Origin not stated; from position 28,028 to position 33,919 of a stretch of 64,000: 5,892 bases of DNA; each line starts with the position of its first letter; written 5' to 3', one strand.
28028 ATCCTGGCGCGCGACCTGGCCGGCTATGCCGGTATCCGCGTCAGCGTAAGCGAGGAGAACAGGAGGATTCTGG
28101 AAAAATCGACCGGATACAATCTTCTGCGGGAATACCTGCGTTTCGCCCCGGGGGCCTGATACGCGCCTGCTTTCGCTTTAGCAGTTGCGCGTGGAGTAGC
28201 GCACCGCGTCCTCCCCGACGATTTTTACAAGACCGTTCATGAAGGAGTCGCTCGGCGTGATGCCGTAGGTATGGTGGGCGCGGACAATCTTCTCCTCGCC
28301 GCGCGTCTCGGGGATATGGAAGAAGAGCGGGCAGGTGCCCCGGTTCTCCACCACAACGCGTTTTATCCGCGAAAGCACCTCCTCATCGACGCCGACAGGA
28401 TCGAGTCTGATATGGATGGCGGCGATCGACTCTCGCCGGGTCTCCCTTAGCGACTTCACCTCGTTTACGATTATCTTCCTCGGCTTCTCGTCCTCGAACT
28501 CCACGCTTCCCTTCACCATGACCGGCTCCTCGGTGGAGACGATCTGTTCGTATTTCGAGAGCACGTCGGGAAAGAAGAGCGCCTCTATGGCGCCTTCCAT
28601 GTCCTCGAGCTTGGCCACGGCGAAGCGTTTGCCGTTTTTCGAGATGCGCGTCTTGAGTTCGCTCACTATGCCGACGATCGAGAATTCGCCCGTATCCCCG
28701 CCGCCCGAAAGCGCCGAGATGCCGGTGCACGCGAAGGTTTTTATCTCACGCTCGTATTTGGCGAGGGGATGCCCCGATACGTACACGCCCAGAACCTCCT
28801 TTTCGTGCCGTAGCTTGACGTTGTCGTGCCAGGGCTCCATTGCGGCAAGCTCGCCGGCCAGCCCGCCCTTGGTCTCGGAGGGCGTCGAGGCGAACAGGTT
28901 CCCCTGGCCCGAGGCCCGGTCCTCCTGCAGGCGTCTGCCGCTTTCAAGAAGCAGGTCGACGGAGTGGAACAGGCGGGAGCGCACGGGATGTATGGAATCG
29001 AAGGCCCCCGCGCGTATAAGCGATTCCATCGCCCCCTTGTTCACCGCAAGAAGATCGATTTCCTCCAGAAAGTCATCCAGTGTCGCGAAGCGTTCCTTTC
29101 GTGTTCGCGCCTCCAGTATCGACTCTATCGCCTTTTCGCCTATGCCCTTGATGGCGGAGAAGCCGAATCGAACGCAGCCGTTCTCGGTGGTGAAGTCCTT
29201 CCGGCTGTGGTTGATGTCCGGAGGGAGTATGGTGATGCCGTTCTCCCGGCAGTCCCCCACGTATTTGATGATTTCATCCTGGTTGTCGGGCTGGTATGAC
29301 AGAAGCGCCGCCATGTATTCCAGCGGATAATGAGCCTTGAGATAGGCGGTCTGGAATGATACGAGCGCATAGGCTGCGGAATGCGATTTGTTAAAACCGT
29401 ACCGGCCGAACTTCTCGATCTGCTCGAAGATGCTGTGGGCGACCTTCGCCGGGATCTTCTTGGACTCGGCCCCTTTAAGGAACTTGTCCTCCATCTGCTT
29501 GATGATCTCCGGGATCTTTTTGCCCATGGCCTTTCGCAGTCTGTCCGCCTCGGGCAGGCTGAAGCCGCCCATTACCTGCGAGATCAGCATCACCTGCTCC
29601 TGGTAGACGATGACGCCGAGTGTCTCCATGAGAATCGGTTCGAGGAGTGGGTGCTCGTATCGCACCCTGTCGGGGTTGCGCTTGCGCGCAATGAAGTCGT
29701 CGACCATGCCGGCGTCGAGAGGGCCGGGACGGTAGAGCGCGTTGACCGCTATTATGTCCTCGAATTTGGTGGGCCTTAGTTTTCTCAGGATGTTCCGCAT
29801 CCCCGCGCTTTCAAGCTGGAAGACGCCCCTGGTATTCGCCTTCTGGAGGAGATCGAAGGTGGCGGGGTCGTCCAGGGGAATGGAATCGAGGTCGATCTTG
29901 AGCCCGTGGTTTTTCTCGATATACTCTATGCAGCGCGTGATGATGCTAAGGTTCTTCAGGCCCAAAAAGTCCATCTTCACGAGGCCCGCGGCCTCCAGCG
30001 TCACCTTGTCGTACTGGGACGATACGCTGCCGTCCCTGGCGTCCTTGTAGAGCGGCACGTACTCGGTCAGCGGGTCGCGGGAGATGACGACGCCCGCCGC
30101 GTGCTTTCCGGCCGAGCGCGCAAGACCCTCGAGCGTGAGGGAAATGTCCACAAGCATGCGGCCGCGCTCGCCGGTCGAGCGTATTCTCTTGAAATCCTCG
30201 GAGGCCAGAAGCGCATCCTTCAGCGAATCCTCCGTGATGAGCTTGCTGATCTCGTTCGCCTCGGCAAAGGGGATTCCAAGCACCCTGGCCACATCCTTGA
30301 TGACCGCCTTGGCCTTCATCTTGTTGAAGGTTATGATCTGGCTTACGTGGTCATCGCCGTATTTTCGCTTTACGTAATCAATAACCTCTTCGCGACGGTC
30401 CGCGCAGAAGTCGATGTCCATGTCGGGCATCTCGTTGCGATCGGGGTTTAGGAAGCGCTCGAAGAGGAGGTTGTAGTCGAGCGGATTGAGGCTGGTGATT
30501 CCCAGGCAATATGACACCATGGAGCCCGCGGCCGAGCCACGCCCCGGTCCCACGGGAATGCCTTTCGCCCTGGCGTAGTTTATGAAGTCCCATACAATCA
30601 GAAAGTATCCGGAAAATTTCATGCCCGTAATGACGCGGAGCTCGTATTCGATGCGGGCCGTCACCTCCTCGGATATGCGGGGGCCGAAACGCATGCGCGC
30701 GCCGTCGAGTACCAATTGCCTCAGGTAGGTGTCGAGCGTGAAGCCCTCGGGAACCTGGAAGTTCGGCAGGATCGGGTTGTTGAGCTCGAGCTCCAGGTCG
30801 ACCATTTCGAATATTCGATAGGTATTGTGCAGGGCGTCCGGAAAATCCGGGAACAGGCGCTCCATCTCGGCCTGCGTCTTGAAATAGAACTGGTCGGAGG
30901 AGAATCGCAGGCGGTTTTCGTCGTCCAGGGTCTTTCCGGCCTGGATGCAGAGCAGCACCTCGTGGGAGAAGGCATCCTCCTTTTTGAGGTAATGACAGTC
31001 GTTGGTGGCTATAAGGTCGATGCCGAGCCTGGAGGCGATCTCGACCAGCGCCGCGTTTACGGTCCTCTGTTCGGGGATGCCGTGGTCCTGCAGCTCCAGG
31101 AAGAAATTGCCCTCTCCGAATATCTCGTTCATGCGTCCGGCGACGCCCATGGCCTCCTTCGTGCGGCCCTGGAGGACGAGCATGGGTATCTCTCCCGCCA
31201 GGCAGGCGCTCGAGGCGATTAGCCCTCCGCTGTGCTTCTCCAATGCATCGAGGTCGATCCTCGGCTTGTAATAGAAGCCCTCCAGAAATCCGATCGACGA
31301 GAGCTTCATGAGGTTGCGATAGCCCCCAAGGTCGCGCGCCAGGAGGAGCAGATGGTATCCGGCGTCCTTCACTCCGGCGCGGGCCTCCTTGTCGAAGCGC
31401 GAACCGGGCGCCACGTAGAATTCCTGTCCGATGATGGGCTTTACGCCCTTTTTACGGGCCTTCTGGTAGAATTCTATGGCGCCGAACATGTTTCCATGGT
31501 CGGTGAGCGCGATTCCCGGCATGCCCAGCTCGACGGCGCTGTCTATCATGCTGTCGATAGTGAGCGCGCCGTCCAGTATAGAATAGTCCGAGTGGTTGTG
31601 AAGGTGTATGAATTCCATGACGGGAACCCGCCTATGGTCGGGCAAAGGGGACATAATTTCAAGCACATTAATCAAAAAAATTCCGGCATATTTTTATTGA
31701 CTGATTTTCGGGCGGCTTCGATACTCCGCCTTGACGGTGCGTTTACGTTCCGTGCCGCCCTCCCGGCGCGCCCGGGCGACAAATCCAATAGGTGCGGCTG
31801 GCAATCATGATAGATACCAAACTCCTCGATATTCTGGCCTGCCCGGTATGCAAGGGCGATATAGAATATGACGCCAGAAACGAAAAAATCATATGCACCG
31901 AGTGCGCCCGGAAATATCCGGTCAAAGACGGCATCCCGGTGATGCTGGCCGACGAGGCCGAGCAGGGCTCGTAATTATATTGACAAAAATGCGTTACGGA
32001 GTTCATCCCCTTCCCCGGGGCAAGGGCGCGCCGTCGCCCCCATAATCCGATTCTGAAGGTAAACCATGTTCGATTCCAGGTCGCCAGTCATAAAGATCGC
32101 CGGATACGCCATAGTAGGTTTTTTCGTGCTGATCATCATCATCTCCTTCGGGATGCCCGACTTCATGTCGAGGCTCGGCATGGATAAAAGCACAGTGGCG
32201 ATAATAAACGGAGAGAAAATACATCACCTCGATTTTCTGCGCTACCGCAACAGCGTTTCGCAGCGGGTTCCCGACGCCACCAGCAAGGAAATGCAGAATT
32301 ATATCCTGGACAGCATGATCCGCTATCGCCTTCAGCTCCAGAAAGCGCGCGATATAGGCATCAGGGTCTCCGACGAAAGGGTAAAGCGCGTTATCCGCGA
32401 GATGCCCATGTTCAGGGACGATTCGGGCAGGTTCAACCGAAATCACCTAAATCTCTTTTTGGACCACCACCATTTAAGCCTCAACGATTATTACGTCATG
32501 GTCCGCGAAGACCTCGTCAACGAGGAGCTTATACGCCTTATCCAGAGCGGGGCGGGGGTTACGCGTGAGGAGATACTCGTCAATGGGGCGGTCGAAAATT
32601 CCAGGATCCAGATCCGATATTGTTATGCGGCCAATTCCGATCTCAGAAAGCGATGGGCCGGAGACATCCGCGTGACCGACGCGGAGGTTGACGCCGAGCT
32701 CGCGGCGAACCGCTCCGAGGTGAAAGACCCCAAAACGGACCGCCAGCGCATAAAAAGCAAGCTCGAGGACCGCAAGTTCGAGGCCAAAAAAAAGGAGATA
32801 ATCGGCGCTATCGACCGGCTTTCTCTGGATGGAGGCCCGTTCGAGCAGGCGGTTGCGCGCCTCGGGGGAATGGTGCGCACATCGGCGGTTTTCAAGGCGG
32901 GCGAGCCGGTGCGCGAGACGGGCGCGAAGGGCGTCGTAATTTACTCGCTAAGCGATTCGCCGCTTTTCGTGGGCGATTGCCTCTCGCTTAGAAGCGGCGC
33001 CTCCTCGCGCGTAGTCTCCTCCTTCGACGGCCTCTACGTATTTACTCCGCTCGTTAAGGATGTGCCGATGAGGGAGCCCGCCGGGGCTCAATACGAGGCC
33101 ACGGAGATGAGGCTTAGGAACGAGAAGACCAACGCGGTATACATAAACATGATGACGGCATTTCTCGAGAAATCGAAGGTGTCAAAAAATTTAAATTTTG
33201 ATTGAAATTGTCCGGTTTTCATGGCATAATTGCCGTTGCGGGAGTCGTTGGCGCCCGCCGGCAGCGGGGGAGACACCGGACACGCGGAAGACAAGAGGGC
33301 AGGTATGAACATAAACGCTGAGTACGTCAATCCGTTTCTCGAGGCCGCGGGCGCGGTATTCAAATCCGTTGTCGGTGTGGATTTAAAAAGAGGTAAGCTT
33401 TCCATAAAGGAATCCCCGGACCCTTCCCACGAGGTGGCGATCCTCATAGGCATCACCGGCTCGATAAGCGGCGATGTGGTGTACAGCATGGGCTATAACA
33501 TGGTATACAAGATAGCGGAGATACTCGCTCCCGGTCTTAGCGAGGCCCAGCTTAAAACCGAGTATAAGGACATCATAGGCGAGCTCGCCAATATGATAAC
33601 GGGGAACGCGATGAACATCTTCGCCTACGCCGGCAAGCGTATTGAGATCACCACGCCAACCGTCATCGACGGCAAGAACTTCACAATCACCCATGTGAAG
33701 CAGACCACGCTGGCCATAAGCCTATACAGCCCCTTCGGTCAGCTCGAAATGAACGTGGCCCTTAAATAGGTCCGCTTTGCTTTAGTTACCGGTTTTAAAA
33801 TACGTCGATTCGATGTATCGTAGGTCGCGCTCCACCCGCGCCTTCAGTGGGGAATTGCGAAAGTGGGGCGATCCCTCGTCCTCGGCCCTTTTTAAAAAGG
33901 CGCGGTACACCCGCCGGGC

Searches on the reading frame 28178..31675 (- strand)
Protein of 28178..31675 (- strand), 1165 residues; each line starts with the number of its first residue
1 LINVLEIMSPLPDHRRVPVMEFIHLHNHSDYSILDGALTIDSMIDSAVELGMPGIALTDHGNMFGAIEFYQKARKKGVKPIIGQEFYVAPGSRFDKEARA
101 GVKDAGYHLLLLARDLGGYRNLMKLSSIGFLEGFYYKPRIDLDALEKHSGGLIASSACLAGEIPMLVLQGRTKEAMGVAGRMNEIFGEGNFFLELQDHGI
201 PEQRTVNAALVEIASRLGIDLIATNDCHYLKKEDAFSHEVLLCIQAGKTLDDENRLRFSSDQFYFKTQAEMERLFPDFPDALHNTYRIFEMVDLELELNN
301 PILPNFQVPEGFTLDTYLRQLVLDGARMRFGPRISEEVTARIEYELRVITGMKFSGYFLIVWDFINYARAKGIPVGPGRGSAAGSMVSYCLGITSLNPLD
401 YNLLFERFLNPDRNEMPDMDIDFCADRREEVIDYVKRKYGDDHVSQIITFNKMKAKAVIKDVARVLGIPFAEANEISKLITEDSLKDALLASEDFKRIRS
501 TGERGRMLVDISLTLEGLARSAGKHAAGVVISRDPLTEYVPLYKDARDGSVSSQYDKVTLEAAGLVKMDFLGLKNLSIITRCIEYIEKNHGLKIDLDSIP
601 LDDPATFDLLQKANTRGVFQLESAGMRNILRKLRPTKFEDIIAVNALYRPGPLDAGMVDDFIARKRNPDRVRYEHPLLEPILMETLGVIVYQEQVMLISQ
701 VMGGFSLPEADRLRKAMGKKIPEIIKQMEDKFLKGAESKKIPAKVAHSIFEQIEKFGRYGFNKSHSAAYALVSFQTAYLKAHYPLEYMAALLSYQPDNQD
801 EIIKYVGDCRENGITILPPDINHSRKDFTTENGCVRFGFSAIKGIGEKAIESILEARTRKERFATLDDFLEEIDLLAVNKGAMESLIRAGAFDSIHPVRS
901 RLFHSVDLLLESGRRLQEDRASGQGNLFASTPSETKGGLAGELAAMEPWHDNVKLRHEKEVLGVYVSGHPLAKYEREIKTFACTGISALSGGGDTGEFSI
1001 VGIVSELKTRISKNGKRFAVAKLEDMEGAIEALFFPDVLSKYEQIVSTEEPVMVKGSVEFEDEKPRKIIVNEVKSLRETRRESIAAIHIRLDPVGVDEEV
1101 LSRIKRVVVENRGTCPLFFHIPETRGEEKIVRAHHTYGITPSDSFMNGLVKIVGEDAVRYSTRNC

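Call 65: search_protein_families(library=pfam, proteins=[window:28178-31675:-], max_evalue=0.00001)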
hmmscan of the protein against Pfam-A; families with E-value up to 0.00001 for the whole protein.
window:28178-31675:- (1165 aa): 5 families
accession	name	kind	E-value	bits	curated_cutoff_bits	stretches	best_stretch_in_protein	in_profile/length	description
PF07733.18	DNA_pol3_alpha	-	5.2e-100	334.8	23.9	1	317-572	2-260/260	Bacterial DNA polymerase III alpha NTPase domain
PF17657.6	DNA_pol3_finger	-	9.1e-65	217.5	22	1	575-739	1-165/166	Bacterial DNA polymerase III alpha subunit finger domain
PF02811.25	PHP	-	4e-56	190.3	26.4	1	24-198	1-164/164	PHP domain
PF14579.12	HHH_6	-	7.4e-30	103.5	25.6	1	813-901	1-89/90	Helix-hairpin-helix motif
PF01336.31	tRNA_anti-codon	-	4.6e-09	36.5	27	1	999-1075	2-74/75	OB-fold nucleic acid binding domain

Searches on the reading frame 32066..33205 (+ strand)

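Call 65: search_protein_families(library=pfam, proteins=[window:32066-33205:+], max_evalue=0.00001)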
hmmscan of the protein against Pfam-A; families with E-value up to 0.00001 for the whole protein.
window:32066-33205:+ (379 aa): 2 families
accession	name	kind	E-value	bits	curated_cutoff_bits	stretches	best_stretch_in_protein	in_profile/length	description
PF13624.11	SurA_N_3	-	2.1e-22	80.2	27.2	1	14-155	11-161/162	SurA-like N-terminal domain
PF13623.11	SurA_N_2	-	2.7e-17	63.4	28.5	1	15-132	11-145/145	SurA-like N-terminal domain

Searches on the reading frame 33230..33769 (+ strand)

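Call 65: search_protein_families(library=pfam, proteins=[window:33230-33769:+], max_evalue=0.00001)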
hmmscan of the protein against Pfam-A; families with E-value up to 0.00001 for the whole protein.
window:33230-33769:+ (179 aa): 2 families
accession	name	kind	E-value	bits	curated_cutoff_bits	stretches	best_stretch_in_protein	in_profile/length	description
PF13690.11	CheX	-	3.4e-17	62.7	27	1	69-160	1-87/94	Chemotaxis phosphatase CheX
PF04509.17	CheC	-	3.3e-09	37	22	1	113-146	3-37/38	CheC-like family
